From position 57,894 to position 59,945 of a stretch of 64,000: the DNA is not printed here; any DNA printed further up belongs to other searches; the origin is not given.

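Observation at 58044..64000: Candidate undescribed system: carrier-protein aminoacylation module coupled to a sugar-activation operon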

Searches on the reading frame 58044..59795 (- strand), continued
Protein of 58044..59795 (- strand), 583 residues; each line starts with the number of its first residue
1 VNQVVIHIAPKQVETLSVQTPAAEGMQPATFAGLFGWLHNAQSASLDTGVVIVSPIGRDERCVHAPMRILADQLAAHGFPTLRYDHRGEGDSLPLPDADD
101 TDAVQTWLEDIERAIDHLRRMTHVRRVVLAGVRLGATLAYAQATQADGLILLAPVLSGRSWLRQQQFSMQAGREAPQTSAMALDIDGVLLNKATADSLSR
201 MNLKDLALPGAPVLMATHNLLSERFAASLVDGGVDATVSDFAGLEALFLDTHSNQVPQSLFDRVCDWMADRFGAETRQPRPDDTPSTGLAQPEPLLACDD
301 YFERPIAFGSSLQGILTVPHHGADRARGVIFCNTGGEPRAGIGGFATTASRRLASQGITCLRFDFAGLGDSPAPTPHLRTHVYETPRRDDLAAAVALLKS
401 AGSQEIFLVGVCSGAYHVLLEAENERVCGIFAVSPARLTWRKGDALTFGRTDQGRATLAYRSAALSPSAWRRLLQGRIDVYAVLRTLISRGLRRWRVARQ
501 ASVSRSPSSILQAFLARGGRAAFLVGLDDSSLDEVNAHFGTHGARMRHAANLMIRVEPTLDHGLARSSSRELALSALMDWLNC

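Call 49: search_protein_families(library=ncbifam, proteins=[L087:6380-7333:-, L087:8830-10020:+, L087:12848-14959:-, L087:16021-17271:+, L093:3162-4592:-], max_evalue=0.00001)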
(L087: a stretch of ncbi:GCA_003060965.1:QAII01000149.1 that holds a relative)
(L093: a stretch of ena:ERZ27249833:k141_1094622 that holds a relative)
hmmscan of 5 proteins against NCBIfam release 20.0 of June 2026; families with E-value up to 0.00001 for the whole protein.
L087:6380-7333:- (317 aa): 0 families

L087:8830-10020:+ (396 aa): 5 families
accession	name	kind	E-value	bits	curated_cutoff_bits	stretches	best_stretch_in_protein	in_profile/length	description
NF049984.1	Rv1679_FadE16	equivalog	5.9e-20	71.8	600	1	23-366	7-350/371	Rv1679 family acyl-CoA dehydrogenase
NF042972.1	AcrlCoAredClosAcrC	equivalog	3.7e-11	42.3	640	1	29-360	25-355/378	acryloyl-CoA reductase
TIGR04022.1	sulfur_SfnB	equivalog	3.3e-10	39.4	430.9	1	26-333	19-320/391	SfnB family sulfur acquisition oxidoreductase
NF042439.1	SulpropCoADesulf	equivalog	3.5e-08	32.6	600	1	29-361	13-350/379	3-sulfinopropanoyl-CoA desulfinase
NF045552.1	GlutCoADH_Des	equivalog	2e-06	27.3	470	1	76-362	77-360/387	glutaryl-CoA dehydrogenase Acd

L087:12848-14959:- (703 aa): 6 families
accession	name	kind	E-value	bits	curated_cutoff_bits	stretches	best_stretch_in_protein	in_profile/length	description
TIGR03007.1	pepcterm_ChnLen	equivalog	8.7e-31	106.7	278.85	1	31-498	8-471/498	XrtA system polysaccharide chain length determinant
TIGR03029.1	EpsG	equivalog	2.4e-11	43.3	313.8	1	507-689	86-273/274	chain length determinant protein tyrosine kinase EpsG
TIGR01005.1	eps_transp_fam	subfamily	3.7e-11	42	411.7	1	529-690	547-717/754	exopolysaccharide transport protein family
NF007350.0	PRK09841.1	equivalog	6.2e-08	31.2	1248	1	618-690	630-702/726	tyrosine-protein kinase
TIGR01007.1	eps_fam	subfamily_domain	6.3e-08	32.4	108.05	1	616-690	115-189/204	polysaccharide biosynthesis tyrosine autokinase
TIGR01006.1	polys_exp_MPA1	subfamily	1.4e-07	31.2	296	0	422-487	155-221/226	CspC family polysaccharide chain length determinant protein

L087:16021-17271:+ (416 aa): 0 families

L093:3162-4592:- (476 aa): 80 families (the best 25 are shown)
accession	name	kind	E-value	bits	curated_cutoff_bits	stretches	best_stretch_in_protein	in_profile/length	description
TIGR01923.1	menE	equivalog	3.3e-22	79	330.15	1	72-474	33-440/442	o-succinylbenzoate--CoA ligase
NF004837.0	PRK06187.1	subfamily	4.1e-21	74.8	476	1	327-474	373-516/531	long-chain-fatty-acid--CoA ligase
NF004511.1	PRK05852.1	equivalog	1.6e-20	73.3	650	1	75-474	86-498/505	FadD7 family fatty acid--CoA ligase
NF004814.0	PRK06164.1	equivalog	2e-20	72.9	677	1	326-469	377-516/540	acyl-CoA synthetase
TIGR01733.1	AA-adenyl-dom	subfamily_domain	9e-20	70.8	317.4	1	132-301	103-278/409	amino acid adenylation domain-containing protein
NF006181.0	PRK08314.1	subfamily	1.5e-19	69.7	705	1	354-474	431-548/563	long-chain-fatty-acid--CoA ligase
NF005863.0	PRK07798.1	subfamily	1.1e-18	67.1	543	1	358-475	414-526/540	acyl-CoA synthetase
NF004822.0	PRK06178.1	equivalog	1.2e-18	67.1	782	1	343-474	436-561/571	acyl-CoA synthetase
TIGR03098.1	ligase_PEP_1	hypoth_equivalog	4.4e-18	65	592.35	1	355-474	398-512/517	acyl-CoA ligase (AMP-forming), exosortase A system-associated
NF006167.0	PRK08308.1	equivalog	3.4e-17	62.4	513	1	363-474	303-405/414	acyl-CoA synthetase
NF006182.0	PRK08316.1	subfamily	5e-17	61.6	663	1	327-474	368-511/523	fatty acyl-CoA synthetase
NF004114.0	PRK05605.1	equivalog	6.1e-17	61.1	766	1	347-475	441-564/575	long-chain-fatty-acid--CoA ligase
NF002966.0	PRK03640.1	equivalog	2.4e-16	59.4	556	1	347-475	354-475/483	o-succinylbenzoate--CoA ligase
NF052269.1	Staph_lig_FadD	equivalog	2.8e-16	58.9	650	1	349-474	367-487/499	long-chain-fatty-acid--CoA ligase FadD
NF006523.0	PRK08974.1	equivalog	3.5e-16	58.4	884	1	351-475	430-548/561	long-chain-fatty-acid--CoA ligase FadD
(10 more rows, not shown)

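Call 55: find_encoding_contigs(protein=P0192, flank=10000, max_places=2)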
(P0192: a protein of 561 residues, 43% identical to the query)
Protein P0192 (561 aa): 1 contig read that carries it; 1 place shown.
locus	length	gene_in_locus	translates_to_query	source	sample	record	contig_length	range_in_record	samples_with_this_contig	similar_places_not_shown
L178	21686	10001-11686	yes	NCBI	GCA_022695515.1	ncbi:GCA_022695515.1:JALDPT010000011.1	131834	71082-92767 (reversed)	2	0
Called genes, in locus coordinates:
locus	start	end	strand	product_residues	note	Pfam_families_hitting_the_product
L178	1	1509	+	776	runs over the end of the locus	-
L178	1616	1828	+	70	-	-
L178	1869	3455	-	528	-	PF00413:Peptidase_M10, PF08548:Peptidase_M10_C (faint), PF00353:HemolysinCabind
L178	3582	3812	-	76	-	-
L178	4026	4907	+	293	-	PF11906:DUF3426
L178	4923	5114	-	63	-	-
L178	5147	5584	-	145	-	PF04138:GtrA_DPMS_TM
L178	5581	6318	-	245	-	PF00106:adh_short, PF13561:adh_short_C2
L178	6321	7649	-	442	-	PF01565:FAD_binding_4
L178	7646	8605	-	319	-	PF01040:UbiA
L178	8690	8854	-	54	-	-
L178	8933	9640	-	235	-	PF07277:SapC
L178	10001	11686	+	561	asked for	PF00561:Abhydrolase_1 (weak), PF12146:Hydrolase_4 (weak)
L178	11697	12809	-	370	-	PF00331:Glyco_hydro_10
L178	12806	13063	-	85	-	PF02604:PhdYeFM_antitox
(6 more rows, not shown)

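Call 58: search_protein_representatives(protein=window:58044-59795:-)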
Query: 583 residues. Proteins with E-value up to 0.001 (for the whole library): 8572; up to 1e-10: 3737; up to 1e-30: 1059. The best 150 are listed.
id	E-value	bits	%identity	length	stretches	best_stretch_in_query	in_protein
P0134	4.3e-152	524.0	48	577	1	17-582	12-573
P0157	3.8e-139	481.3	48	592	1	23-582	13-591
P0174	3.7e-129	448.3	44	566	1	20-581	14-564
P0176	1.3e-128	446.6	44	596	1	24-578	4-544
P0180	5.0e-128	444.6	46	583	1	26-578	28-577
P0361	8.3e-123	427.3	44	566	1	27-577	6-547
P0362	4.4e-119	415.1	43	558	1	26-581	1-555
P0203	6.8e-119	414.4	41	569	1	23-581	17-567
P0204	3.5e-118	412.1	43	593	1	28-581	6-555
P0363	1.5e-115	403.4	44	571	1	21-581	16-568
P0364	4.8e-115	401.7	42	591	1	21-579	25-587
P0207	2.2e-114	399.5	43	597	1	24-581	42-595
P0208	9.2e-114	397.5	41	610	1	19-581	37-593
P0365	2.4e-113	396.1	42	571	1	23-581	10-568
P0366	4.5e-113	395.2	42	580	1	26-582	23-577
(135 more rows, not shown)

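Call 60: predict_structure(alignment_id=A2)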
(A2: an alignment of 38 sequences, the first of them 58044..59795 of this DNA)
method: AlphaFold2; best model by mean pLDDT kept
length: 583 residues; sequences in the alignment: 38
mean_pLDDT: 85.9   pTM: 0.89
mean pLDDT of the five models: 85.9, 84.6, 83.8, 83.4, 83.1
residues with pLDDT >= 90: 344; 70-90: 157; 50-70: 48; < 50: 34
segments of 3 or more residues with pLDDT < 50: 1-17, 19-21, 286-289, 447-453
pLDDT, mean of each block of 10 residues (from residue 1): 32 45 77 95 91 93 92 96 94 89 96 97 96 98 98 98 87 56 79 95 97 98 98 98 91 89 98 83 54 85 93 93 79 63 84 95 90 74 86 96 95 92 96 89 57 61 82 84 81 78 79 96 91 90 86 93 88 96 91
secondary structure, 60 per line:
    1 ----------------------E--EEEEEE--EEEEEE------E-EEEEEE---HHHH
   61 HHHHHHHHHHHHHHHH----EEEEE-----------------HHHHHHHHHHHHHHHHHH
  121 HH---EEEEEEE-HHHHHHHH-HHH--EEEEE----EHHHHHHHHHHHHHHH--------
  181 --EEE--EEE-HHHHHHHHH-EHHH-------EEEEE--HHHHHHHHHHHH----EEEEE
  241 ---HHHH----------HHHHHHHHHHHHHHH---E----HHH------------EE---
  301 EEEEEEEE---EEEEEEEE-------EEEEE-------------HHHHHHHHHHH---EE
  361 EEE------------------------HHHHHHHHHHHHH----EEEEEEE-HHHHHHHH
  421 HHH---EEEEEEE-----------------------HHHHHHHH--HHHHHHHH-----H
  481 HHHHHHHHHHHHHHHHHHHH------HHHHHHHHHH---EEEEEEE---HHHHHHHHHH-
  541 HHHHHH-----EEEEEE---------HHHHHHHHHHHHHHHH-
elements in order: E26-31 E34-39 E48-53 H57-76 E81-85 H103-122 E126-132 H134-141 E148-152 H158-172 E183-185 E188-190 H192-200 E213-217 H220-231 E236-240 H244-247 H258-272 E301-308 E312-319 E327-331 H345-355 E359-363 H388-400 E405-411 H413-423 E427-433 H457-464 H467-474 H480-500 H507-516 E520-526 H530-539 H541-546 E552-557 H567-582

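Call 63: fold_search(model_id=the predicted structure, library=pdb)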
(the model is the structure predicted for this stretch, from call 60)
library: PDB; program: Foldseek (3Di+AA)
matches with E <= 10: 1519; with E <= 0.001: 780
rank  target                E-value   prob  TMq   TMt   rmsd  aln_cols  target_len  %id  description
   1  3pf9                  3.1e-10  1.00  0.33  0.71   4.9       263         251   16  Crystal structure of the Lactobacillus johnsonii cinnamoyl esterase LJ0536 S106A mutant (released 2011-08-31)
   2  7qjm_A                6.9e-10  1.00  0.32  0.58   6.3       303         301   16  Crystal structure of an alpha/beta-hydrolase enzyme from Chloroflexus sp. MS-G (202) (released 2022-12-28)
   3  7z2u_A                7.7e-10  1.00  0.33  0.68   4.6       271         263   17  Wild-type ferulic acid esterase from Lactobacillus buchneri in complex with ferulate (released 2022-11-30)
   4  7qjm_B                9.6e-10  1.00  0.32  0.59   6.0       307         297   17  Crystal structure of an alpha/beta-hydrolase enzyme from Chloroflexus sp. MS-G (202) (released 2022-12-28)
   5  7xrh_A                1.2e-09  1.00  0.31  0.67   5.4       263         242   16  Feruloyl esterase from Lactobacillus acidophilus (released 2023-05-17)
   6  7z2v_A                1.5e-09  1.00  0.33  0.68   4.5       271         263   18  Ferulic acid esterase variant S114A from Lactobacillus buchneri (released 2022-11-30)
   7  7z2x_A                1.6e-09  1.00  0.30  0.61   6.1       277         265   17  Wild-type ferulic acid esterase from Lactobacillus buchneri (released 2022-11-30)
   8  9h0z_D                2.5e-09  1.00  0.31  0.67   5.1       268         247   17  Crystal structure of TTL[Nle], thermophilic lipase TTL from Thermoanaerobacter thermohydrosulfuricus containing non-ca (released 2025-10-29)
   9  3pfb_A                2.9e-09  1.00  0.33  0.72   4.5       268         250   16  Crystal structure of the Lactobacillus johnsonii cinnamoyl esterase LJ0536 S106A mutant in complex with ethylferulate (released 2011-08-31)
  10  7q4j_A                4.5e-09  1.00  0.33  0.68   4.6       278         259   17  A thermostable lipase from Thermoanaerobacter thermohydrosulfuricus in complex a monoacylglycerol intermediate (released 2023-05-10)
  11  7xri_A                4.5e-09  1.00  0.32  0.67   5.1       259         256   15  Feruloyl esterase mutant -S106A (released 2023-05-17)
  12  7q4h_A                6.2e-09  1.00  0.33  0.69   4.5       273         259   16  A thermostable lipase from Thermoanaerobacter thermohydrosulfuricus in complex with PMSF (released 2023-05-10)
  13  7z2v_B                6.2e-09  1.00  0.34  0.69   4.7       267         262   18  Ferulic acid esterase variant S114A from Lactobacillus buchneri (released 2022-11-30)
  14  7z2x_B                7.6e-09  1.00  0.33  0.68   4.9       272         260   19  Wild-type ferulic acid esterase from Lactobacillus buchneri (released 2022-11-30)
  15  7xrh_B                9.5e-09  1.00  0.29  0.70   4.8       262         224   16  Feruloyl esterase from Lactobacillus acidophilus (released 2023-05-17)
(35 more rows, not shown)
